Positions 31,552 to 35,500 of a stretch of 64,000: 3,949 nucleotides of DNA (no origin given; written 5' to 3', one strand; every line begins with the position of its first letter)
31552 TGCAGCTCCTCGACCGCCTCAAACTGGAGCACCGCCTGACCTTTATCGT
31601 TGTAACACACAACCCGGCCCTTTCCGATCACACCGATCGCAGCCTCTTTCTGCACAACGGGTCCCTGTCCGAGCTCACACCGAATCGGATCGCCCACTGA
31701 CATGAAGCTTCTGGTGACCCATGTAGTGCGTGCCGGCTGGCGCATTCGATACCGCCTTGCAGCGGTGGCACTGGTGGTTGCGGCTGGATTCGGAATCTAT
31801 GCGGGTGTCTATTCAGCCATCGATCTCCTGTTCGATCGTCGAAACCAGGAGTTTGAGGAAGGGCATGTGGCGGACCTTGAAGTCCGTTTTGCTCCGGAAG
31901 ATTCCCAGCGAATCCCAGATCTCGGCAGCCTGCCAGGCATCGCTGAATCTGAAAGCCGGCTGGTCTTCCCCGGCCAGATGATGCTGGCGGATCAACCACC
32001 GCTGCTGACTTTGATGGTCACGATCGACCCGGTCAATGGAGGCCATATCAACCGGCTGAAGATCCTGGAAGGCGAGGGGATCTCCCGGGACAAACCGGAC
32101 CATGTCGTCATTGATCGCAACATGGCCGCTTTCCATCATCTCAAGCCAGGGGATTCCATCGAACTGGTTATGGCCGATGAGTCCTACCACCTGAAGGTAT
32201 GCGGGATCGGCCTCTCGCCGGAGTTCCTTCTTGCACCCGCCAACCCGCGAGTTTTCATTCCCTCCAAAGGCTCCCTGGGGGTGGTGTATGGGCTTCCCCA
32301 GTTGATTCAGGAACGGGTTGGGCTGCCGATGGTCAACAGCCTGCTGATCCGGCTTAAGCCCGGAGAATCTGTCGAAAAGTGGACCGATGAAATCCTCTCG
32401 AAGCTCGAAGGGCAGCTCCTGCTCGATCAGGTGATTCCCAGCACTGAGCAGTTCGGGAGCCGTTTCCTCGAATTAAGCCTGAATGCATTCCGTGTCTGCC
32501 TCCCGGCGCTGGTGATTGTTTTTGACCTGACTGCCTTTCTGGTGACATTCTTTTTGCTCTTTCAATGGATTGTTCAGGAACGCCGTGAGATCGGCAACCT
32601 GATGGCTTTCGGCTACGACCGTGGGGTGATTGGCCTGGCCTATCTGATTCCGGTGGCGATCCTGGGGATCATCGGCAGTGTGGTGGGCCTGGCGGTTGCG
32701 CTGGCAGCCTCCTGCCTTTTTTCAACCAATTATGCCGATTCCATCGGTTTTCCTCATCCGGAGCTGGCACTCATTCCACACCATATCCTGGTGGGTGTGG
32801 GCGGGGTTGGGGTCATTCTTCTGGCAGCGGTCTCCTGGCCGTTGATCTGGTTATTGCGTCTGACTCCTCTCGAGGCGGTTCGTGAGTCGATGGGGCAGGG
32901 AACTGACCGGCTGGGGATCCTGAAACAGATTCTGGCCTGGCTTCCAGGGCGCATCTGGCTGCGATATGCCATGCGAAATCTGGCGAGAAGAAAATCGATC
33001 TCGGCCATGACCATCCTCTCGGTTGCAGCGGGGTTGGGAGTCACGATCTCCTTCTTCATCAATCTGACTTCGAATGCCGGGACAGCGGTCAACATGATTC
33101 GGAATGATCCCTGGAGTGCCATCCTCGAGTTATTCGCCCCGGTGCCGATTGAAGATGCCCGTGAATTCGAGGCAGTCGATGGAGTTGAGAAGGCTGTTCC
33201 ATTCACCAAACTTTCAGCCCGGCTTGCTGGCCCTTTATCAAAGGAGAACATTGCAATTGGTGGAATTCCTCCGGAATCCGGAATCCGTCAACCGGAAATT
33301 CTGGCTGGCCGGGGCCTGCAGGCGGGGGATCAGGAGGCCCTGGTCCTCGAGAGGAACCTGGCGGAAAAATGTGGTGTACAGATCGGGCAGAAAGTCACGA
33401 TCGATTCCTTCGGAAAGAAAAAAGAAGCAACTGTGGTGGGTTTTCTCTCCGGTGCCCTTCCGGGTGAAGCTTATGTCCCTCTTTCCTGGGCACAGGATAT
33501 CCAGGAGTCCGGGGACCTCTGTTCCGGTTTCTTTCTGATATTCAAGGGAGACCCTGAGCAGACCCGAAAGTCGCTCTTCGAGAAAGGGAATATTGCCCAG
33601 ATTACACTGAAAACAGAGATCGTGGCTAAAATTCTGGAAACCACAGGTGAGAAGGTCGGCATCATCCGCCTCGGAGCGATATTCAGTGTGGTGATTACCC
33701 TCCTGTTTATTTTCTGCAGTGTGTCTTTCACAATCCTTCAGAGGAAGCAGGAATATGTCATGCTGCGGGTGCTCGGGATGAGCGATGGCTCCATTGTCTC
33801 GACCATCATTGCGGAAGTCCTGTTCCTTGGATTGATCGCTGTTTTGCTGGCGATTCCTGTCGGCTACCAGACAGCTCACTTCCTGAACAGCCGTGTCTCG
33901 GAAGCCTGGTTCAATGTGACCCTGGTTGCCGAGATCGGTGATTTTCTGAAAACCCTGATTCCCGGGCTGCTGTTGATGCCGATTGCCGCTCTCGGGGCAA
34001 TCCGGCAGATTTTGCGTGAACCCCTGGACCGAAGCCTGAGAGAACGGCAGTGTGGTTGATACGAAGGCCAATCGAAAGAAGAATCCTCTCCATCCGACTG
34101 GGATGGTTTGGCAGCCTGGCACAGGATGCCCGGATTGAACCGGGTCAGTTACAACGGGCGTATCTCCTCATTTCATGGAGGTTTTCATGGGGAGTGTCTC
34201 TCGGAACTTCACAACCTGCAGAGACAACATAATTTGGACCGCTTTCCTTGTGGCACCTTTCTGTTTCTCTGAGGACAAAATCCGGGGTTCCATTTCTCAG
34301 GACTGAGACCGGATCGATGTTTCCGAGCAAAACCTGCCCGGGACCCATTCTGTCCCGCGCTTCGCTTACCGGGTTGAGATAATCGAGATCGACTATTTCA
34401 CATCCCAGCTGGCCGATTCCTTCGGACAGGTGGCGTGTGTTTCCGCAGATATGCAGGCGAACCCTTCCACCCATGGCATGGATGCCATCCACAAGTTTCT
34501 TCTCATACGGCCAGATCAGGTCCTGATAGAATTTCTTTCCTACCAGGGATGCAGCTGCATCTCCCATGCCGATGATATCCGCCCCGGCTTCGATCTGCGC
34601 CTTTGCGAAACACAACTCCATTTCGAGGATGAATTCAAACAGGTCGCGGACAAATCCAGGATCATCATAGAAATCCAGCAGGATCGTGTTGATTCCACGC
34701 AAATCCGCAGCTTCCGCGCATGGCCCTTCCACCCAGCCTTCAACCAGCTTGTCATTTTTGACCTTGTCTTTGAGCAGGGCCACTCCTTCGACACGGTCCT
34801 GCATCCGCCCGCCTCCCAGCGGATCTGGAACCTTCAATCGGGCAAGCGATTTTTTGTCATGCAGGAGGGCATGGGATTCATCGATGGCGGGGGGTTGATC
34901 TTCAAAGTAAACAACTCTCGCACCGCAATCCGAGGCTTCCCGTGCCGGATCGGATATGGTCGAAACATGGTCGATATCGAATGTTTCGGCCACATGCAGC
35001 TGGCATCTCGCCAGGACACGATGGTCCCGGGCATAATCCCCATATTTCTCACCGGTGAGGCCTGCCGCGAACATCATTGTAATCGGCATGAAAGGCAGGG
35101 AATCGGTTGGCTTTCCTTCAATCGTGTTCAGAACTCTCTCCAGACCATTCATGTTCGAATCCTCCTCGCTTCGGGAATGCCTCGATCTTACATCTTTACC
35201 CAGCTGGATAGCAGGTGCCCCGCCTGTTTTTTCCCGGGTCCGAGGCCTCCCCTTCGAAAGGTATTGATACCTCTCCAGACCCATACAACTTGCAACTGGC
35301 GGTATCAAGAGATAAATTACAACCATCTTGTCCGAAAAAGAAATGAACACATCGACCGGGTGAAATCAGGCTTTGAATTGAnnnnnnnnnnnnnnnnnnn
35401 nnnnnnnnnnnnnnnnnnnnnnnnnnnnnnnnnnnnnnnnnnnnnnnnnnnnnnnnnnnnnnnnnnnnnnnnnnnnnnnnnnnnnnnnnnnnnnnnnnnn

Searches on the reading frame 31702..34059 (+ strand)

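Call 17: search_protein_families(library=pfam, proteins=[window:31702-34059:+], max_evalue=0.001)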
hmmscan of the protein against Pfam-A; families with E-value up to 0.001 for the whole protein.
window:31702-34059:+ (785 aa): 2 families
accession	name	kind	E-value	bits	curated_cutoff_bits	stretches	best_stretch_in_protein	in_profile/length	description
PF02687.27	FtsX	-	3.3e-22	79.2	25.5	2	659-774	4-119/120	FtsX-like permease C-terminal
PF12704.14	MacB_PCD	-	9.1e-18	65.7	27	2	436-601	16-180/207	MacB-like periplasmic core domain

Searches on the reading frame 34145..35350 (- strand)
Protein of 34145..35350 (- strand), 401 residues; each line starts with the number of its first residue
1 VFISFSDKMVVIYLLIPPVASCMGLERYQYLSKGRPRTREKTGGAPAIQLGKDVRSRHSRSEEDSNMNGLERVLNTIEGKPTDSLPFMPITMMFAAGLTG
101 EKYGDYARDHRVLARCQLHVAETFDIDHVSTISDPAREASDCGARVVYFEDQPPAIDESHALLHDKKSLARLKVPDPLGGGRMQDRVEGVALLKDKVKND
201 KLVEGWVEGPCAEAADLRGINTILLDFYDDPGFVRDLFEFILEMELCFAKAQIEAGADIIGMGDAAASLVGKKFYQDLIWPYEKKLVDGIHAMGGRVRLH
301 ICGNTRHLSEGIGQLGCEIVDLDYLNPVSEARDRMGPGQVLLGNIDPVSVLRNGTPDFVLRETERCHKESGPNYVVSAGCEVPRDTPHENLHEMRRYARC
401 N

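Call 17: search_protein_families(library=pfam, proteins=[window:34145-35350:-], max_evalue=0.001)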
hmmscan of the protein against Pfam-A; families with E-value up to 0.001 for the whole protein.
window:34145-35350:- (401 aa): 1 family
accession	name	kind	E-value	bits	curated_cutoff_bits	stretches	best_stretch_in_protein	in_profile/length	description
PF01208.23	URO-D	-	9.9e-56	189.7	23.9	1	71-398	4-343/346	Uroporphyrinogen decarboxylase (URO-D)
